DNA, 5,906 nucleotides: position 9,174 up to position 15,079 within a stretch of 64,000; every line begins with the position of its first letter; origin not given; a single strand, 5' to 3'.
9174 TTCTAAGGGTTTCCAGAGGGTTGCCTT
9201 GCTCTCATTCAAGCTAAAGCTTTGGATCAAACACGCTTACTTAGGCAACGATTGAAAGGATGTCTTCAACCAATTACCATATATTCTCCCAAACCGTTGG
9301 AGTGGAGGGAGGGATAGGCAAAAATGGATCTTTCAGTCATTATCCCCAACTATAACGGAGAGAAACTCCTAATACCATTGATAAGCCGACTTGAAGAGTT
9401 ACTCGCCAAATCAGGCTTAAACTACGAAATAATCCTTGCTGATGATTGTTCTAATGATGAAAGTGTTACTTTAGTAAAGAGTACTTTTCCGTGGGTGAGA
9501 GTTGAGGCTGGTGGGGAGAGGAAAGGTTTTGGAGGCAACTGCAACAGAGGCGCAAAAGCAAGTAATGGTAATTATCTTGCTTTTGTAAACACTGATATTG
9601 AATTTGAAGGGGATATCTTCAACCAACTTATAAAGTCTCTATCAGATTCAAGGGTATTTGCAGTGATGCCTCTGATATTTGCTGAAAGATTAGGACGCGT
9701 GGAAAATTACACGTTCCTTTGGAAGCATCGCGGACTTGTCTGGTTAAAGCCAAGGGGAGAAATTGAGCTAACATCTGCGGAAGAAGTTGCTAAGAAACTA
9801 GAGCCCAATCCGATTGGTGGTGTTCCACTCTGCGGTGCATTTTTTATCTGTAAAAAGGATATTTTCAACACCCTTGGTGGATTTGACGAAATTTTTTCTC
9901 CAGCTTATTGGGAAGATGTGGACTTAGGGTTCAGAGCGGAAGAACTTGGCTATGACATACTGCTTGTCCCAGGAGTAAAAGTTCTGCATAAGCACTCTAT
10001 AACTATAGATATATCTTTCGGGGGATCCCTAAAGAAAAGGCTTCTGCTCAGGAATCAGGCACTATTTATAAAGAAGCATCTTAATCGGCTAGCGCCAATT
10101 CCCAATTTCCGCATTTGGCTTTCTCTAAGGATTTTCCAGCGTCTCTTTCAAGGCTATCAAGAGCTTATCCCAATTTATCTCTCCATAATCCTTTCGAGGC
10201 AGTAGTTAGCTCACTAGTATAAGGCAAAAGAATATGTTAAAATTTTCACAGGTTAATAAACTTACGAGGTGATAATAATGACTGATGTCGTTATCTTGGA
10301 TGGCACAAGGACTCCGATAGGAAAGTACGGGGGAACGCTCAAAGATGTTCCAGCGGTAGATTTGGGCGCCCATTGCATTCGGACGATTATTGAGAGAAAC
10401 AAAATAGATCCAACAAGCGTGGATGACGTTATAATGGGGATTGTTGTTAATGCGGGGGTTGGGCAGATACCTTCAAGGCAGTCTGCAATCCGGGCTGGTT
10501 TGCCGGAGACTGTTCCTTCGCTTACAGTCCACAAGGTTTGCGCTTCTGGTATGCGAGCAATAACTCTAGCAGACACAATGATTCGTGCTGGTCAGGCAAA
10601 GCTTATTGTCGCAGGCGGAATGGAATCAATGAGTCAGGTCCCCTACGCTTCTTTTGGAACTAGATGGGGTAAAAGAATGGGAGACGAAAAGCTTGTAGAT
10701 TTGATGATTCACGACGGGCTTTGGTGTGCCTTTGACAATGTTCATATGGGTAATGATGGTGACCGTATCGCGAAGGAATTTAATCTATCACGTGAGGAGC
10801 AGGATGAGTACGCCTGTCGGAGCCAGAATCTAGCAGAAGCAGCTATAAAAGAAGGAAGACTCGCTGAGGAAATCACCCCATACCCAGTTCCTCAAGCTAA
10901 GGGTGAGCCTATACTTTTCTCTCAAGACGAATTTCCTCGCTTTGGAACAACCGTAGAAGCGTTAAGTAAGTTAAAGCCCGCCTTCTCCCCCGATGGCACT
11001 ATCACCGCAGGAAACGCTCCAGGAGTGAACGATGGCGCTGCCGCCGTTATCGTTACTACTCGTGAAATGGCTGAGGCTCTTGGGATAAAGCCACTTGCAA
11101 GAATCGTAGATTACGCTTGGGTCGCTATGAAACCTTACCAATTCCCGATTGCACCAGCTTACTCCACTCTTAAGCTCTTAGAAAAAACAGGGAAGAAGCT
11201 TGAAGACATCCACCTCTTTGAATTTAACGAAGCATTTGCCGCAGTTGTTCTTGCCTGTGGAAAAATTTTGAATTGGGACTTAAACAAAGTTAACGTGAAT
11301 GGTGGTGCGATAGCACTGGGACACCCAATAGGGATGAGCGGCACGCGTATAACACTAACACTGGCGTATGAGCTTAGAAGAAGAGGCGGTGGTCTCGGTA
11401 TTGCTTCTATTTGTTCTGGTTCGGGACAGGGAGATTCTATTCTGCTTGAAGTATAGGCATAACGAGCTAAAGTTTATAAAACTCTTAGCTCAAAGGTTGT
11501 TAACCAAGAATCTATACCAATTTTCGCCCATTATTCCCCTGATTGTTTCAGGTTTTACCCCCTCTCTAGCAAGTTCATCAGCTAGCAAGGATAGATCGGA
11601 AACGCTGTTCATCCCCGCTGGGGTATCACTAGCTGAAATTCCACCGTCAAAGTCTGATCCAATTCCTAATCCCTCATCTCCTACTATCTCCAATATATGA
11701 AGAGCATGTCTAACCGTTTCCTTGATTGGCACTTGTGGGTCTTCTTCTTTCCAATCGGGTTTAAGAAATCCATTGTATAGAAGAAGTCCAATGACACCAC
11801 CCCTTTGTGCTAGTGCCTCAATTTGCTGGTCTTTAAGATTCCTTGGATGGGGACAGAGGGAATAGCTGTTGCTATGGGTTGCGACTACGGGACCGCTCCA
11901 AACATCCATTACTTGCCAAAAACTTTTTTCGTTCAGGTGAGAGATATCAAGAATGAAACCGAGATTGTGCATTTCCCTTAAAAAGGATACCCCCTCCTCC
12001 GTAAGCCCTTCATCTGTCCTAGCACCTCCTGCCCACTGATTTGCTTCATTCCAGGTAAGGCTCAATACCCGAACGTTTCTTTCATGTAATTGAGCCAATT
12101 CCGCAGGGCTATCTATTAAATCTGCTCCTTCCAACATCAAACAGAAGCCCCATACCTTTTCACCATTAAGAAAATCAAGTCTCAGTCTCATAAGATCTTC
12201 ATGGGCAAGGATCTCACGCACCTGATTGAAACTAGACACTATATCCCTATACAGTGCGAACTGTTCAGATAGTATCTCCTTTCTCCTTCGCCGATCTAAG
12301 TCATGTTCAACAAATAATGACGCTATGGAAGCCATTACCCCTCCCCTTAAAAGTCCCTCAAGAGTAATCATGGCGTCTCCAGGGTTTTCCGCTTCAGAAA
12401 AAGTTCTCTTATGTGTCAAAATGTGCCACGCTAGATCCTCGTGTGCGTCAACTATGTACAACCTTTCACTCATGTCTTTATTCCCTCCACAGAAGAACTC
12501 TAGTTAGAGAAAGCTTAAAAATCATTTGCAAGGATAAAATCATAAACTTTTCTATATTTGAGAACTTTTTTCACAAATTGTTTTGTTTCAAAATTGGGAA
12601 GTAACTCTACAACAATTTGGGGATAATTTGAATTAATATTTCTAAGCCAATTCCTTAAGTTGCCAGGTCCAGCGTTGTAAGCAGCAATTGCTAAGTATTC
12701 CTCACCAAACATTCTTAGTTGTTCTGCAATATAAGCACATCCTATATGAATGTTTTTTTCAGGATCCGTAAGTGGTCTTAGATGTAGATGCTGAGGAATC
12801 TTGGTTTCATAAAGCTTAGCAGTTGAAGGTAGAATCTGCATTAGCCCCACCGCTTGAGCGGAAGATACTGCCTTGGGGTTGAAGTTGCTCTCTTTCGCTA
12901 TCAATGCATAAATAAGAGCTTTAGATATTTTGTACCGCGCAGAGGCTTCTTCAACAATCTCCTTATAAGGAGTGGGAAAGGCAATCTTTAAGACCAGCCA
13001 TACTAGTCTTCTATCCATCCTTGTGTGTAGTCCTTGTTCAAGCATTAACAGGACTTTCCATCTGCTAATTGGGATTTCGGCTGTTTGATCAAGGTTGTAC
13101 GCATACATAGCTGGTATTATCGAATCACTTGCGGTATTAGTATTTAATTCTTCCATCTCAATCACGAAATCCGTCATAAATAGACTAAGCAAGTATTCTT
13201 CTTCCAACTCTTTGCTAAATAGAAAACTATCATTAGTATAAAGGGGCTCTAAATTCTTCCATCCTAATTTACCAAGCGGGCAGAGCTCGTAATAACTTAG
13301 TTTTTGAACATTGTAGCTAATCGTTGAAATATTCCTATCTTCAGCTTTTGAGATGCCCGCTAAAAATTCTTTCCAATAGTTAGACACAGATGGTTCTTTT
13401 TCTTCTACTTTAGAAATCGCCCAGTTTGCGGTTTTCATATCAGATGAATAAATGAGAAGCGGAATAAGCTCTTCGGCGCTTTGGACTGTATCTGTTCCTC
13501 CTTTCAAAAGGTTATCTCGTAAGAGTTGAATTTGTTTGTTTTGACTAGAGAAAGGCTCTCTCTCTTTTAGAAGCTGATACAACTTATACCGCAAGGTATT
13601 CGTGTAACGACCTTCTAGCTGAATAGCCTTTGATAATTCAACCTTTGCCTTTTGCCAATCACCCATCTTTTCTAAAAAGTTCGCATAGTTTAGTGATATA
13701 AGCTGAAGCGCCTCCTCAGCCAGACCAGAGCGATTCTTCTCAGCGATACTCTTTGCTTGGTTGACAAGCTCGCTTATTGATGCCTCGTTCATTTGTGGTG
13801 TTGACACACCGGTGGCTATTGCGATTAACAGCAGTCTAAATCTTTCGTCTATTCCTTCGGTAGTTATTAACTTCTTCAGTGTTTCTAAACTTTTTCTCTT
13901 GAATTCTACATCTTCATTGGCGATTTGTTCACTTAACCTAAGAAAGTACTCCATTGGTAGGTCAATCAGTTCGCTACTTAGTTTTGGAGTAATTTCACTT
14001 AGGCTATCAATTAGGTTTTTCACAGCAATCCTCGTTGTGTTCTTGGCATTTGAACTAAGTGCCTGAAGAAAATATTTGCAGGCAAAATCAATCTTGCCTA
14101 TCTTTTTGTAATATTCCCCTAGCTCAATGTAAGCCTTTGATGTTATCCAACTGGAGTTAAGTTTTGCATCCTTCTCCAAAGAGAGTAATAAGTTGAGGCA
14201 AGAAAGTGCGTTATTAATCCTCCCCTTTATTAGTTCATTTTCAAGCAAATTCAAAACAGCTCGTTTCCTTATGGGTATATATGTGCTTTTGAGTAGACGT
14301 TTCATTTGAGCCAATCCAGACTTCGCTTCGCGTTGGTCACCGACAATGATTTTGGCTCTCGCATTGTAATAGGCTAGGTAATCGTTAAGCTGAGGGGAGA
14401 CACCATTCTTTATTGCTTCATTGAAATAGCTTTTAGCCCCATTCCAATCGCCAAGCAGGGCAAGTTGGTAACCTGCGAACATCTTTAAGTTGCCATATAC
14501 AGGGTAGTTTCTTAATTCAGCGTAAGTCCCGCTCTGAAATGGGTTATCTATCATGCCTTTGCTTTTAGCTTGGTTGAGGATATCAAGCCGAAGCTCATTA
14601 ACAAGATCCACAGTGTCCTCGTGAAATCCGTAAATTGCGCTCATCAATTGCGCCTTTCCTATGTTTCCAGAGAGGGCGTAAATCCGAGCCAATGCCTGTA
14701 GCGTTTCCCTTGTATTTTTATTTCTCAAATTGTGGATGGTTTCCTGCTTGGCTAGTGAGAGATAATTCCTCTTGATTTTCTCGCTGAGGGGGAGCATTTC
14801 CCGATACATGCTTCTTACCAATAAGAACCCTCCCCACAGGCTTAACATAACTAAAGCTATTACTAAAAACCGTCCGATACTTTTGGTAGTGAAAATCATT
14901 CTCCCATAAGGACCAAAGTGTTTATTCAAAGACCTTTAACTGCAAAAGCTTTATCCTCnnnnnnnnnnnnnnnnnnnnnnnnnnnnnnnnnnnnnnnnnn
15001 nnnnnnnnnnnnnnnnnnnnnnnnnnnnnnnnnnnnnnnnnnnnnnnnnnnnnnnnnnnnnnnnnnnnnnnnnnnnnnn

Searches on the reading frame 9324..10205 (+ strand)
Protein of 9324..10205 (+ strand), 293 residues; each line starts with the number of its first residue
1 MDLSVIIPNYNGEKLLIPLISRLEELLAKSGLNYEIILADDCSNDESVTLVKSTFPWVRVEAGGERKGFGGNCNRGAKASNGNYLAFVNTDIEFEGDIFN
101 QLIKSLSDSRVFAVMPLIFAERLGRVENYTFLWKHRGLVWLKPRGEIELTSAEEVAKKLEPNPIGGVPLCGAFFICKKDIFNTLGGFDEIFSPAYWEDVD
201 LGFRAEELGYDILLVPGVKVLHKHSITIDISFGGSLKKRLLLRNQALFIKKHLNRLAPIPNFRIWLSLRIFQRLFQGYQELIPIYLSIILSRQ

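Call 18: search_protein_families(library=pfam, proteins=[window:9324-10205:+], max_evalue=0.001)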
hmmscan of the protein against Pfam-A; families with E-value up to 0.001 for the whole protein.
window:9324-10205:+ (293 aa): 4 families
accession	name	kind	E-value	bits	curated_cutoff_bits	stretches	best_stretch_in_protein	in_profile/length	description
PF00535.33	Glycos_transf_2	-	2.2e-20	73.7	23.3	1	4-127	1-124/168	Glycosyl transferase family 2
PF10111.15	Glyco_tranf_2_2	-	1.4e-06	28.4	27.3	0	4-104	1-104/276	Glycosyltransferase like family 2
PF13641.12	Glyco_tranf_2_3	-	2.1e-06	28.4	27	1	3-224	3-213/230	Glycosyltransferase like family 2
PF13632.12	Glyco_trans_2_3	-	0.00084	19.6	27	0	167-227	70-128/198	Glycosyl transferase family group 2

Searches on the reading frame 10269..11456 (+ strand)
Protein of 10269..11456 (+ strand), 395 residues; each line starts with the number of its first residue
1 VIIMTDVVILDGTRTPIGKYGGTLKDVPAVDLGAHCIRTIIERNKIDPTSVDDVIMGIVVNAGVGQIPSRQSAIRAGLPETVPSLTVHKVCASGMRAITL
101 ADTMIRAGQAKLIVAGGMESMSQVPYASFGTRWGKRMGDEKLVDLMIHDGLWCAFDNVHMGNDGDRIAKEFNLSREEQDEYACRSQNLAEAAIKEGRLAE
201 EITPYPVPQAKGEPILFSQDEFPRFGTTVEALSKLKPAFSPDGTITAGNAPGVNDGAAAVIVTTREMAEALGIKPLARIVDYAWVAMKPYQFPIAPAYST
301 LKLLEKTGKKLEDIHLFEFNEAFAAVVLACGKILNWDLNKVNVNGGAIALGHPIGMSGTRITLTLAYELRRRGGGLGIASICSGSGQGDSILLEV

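Call 18: search_protein_families(library=pfam, proteins=[window:10269-11456:+], max_evalue=0.001)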
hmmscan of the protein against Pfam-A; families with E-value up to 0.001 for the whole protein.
window:10269-11456:+ (395 aa): 4 families
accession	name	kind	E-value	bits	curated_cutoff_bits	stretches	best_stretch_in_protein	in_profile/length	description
PF00108.29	Thiolase_N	-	3.4e-95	318.8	26.4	1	7-265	1-259/260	Thiolase, N-terminal domain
PF02803.24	Thiolase_C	-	5.6e-47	158.8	27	1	274-394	2-122/123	Thiolase, C-terminal domain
PF00109.32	ketoacyl-synt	-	2.6e-05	24.4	20.8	1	83-126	166-210/252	Beta-ketoacyl synthase, N-terminal domain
PF08545.16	ACP_syn_III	-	0.00091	19.5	24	0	88-123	4-39/80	3-Oxoacyl-[acyl-carrier-protein (ACP)] synthase III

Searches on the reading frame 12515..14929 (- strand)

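Call 18: search_protein_families(library=pfam, proteins=[window:12515-14929:-], max_evalue=0.001)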
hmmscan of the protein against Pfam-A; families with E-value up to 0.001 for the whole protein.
window:12515-14929:- (804 aa): 5 families
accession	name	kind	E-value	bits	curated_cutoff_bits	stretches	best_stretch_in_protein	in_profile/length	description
PF01464.25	SLT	-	6e-33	113.3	21.3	1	659-765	3-108/117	Transglycosylase SLT domain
PF07719.23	TPR_2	-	1.8e-08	34.3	27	0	265-294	2-31/34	Tetratricopeptide repeat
PF13424.12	TPR_12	-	8.8e-06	26.3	30.1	0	412-439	5-33/77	Tetratricopeptide repeat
PF13181.12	TPR_8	-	0.00027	21.3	25.7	0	265-297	2-34/34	Tetratricopeptide repeat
PF00515.34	TPR_1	-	0.00046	20.3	27.8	0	265-294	2-31/34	Tetratricopeptide repeat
